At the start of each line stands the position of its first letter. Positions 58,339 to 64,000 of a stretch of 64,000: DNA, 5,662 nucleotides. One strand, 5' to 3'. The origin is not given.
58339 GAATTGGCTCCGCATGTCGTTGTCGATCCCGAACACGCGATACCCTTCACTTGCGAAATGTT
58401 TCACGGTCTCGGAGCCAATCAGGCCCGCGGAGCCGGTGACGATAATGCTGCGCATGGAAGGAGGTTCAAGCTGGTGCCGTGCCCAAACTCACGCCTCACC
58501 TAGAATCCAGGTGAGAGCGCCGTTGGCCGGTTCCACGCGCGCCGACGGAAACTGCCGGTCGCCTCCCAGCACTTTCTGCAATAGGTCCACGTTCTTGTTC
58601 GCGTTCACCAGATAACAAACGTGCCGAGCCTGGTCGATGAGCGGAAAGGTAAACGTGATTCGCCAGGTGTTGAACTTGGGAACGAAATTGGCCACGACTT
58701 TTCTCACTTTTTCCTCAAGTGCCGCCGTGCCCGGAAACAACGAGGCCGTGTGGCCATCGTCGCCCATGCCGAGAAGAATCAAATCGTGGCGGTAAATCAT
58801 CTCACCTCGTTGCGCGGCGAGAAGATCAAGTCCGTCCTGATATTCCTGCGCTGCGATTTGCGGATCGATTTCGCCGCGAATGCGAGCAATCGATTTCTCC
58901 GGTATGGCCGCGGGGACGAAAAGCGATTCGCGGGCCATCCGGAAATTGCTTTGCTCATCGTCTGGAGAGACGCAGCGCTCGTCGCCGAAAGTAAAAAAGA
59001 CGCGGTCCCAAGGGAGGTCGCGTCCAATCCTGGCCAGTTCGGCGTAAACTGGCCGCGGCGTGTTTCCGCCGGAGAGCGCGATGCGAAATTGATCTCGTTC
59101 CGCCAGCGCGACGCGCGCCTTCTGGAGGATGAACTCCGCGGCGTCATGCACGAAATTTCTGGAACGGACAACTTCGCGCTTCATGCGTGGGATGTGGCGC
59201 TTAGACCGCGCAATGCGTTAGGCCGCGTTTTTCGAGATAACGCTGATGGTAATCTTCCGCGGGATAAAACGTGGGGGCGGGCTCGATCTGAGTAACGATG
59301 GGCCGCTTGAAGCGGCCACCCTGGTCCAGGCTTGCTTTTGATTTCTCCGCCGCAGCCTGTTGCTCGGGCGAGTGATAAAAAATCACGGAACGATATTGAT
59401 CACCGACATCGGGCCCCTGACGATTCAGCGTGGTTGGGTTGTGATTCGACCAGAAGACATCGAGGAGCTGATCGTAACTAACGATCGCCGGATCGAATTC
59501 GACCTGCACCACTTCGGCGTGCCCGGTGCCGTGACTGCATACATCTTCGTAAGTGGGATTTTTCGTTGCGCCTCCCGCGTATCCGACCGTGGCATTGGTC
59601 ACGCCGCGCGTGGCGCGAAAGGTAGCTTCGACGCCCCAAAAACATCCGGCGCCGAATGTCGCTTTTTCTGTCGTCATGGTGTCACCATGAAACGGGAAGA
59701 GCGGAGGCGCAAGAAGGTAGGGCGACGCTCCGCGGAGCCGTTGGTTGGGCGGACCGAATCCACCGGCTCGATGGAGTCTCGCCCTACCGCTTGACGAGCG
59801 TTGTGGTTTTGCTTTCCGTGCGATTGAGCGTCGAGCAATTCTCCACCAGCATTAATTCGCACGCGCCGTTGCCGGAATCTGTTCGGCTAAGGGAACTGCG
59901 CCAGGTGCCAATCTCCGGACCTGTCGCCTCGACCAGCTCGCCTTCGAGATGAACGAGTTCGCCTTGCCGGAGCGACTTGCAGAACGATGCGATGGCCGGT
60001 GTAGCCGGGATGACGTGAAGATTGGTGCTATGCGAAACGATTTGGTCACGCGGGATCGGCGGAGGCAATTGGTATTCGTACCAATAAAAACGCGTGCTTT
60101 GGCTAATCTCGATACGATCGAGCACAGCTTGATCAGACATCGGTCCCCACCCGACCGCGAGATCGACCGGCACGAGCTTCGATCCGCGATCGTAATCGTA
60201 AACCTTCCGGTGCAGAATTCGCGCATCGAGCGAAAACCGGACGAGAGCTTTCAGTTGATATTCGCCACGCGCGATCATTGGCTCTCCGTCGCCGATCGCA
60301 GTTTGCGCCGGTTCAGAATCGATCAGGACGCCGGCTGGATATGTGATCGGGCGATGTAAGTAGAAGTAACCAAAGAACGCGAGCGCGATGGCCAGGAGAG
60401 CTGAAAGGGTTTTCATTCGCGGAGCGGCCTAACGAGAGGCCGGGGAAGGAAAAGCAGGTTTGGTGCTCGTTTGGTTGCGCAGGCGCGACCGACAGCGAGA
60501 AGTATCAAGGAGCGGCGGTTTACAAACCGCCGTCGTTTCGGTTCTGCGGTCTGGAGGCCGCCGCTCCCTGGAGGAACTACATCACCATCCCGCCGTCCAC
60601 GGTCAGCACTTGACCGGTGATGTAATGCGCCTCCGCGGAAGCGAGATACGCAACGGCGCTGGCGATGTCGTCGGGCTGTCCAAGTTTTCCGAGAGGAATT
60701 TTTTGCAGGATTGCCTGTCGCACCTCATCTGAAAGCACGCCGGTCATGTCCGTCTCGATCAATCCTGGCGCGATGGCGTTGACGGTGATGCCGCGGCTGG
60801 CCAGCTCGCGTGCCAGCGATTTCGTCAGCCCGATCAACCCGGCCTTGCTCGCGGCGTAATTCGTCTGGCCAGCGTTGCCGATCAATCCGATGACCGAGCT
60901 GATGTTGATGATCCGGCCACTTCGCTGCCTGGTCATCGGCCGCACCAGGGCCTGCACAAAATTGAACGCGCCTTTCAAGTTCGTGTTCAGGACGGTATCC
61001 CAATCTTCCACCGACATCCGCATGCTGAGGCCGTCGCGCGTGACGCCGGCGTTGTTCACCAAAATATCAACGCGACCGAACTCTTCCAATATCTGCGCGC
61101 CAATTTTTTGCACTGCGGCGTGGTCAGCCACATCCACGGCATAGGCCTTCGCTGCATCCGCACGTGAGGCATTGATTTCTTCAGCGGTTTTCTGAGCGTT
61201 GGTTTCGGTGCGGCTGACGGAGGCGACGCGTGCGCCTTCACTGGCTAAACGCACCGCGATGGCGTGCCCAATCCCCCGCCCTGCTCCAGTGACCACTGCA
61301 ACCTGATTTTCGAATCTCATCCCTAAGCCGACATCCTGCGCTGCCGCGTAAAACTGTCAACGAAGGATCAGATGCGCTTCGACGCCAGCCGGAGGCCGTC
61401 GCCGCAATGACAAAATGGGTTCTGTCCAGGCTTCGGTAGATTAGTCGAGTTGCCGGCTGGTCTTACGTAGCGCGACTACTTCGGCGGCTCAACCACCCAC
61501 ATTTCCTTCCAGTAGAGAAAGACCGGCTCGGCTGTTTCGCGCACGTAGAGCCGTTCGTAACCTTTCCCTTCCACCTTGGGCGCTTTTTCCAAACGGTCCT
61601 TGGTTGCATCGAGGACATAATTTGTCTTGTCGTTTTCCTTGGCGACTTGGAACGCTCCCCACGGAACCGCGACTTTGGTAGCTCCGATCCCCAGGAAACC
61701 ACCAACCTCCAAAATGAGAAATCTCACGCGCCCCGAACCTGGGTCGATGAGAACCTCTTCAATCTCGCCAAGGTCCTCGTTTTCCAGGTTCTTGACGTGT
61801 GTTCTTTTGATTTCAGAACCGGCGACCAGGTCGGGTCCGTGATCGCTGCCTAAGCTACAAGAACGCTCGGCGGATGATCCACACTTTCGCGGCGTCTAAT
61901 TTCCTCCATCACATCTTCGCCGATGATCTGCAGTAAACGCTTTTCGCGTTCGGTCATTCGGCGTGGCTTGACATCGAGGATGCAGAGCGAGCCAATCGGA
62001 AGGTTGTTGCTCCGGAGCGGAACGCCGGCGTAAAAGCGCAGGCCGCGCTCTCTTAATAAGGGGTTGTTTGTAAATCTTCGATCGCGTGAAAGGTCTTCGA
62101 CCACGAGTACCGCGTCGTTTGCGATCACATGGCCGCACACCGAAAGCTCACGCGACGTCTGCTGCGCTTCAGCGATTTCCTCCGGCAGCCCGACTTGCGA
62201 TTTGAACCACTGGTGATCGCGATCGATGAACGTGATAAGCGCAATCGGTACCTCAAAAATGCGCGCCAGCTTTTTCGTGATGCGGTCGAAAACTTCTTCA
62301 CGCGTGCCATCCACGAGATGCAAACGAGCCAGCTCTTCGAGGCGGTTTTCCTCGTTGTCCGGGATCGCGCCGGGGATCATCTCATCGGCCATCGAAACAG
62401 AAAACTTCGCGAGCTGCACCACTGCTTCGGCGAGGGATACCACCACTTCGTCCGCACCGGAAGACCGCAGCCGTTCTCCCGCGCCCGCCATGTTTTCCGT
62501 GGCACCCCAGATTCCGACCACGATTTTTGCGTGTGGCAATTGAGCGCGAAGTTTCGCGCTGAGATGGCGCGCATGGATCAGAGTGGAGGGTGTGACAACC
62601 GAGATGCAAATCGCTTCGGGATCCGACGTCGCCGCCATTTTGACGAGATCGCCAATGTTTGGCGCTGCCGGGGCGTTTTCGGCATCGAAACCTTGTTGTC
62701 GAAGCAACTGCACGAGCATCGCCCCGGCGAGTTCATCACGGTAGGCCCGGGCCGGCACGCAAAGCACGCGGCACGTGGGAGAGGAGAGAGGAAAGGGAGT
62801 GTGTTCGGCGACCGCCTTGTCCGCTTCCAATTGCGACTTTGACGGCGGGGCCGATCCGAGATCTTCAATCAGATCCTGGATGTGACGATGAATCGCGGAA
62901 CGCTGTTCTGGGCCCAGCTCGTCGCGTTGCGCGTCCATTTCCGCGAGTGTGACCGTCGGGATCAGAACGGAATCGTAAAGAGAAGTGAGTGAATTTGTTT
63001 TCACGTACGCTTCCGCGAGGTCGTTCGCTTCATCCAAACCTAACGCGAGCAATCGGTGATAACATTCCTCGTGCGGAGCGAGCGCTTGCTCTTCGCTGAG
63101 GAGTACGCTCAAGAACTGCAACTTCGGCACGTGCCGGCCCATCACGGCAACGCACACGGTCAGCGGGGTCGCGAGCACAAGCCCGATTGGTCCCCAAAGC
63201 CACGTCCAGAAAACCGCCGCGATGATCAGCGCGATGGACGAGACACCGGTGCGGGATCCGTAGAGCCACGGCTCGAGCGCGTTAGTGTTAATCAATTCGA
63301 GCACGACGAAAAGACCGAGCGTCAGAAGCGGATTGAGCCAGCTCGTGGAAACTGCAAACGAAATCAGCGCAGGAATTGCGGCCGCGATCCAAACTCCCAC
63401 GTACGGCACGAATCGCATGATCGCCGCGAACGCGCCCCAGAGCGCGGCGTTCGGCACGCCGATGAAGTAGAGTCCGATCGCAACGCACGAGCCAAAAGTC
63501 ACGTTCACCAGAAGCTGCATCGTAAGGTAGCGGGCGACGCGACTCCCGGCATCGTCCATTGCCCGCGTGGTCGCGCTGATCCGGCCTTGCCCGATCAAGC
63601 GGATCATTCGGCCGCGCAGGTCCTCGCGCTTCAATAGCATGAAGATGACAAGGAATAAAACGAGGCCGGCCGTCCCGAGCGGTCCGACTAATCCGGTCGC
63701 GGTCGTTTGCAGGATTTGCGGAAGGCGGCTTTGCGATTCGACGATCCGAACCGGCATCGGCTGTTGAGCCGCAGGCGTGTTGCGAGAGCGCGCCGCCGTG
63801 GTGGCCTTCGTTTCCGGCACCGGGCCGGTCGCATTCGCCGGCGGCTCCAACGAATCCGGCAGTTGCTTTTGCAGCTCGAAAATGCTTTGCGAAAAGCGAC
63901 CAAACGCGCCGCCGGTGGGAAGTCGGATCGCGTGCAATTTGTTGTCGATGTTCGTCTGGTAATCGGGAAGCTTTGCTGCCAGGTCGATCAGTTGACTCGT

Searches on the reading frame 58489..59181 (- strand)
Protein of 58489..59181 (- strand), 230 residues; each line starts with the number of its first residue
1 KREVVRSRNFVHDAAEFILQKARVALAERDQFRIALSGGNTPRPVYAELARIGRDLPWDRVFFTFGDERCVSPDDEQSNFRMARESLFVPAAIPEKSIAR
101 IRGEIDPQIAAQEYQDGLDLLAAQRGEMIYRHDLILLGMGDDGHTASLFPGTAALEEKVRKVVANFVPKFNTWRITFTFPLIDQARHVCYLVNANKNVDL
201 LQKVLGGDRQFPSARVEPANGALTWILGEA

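Call 71: search_protein_families(library=pfam, proteins=[window:58489-59181:-], max_evalue=0.00001)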
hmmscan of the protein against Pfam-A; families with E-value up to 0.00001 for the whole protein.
window:58489-59181:- (230 aa): 1 family
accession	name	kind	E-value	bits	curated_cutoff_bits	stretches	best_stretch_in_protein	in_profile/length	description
PF01182.26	Glucosamine_iso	-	8.9e-63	212.6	27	1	9-225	5-225/225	Glucosamine-6-phosphate isomerases/6-phosphogluconolactonase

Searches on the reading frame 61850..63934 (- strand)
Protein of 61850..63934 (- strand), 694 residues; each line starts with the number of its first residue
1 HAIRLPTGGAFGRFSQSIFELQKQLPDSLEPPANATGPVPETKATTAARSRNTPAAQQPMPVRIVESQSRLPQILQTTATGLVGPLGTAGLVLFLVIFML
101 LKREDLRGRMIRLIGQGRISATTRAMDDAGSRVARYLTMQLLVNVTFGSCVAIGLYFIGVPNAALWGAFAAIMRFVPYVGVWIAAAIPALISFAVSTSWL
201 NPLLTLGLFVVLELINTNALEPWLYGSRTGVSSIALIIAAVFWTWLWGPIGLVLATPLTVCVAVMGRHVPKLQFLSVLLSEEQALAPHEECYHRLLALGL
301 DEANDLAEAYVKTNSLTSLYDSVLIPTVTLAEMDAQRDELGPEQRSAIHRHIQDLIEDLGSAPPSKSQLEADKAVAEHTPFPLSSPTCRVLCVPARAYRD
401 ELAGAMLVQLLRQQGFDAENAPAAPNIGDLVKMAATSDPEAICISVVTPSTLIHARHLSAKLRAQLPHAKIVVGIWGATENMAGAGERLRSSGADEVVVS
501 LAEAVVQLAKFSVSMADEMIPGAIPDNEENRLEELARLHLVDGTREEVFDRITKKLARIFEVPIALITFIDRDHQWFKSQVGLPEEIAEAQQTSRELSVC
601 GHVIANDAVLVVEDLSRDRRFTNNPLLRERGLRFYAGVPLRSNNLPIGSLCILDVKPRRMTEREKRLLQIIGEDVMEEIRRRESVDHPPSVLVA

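Call 71: search_protein_families(library=pfam, proteins=[window:61850-63934:-], max_evalue=0.00001)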
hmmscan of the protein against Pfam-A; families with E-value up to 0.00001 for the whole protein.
window:61850-63934:- (694 aa): 4 families
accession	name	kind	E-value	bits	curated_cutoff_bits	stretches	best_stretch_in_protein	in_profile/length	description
PF01594.21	AI-2E_transport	-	8.1e-34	117.7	34.3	1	78-265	132-322/327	AI-2E family transporter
PF01590.32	GAF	-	2.1e-17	64.3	22.4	1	545-676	2-130/133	GAF domain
PF13185.12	GAF_2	-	1.2e-14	55.1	28.6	1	545-675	4-131/136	GAF domain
PF02310.24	B12-binding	-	1e-07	32.3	32.1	1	403-474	16-87/121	B12 binding domain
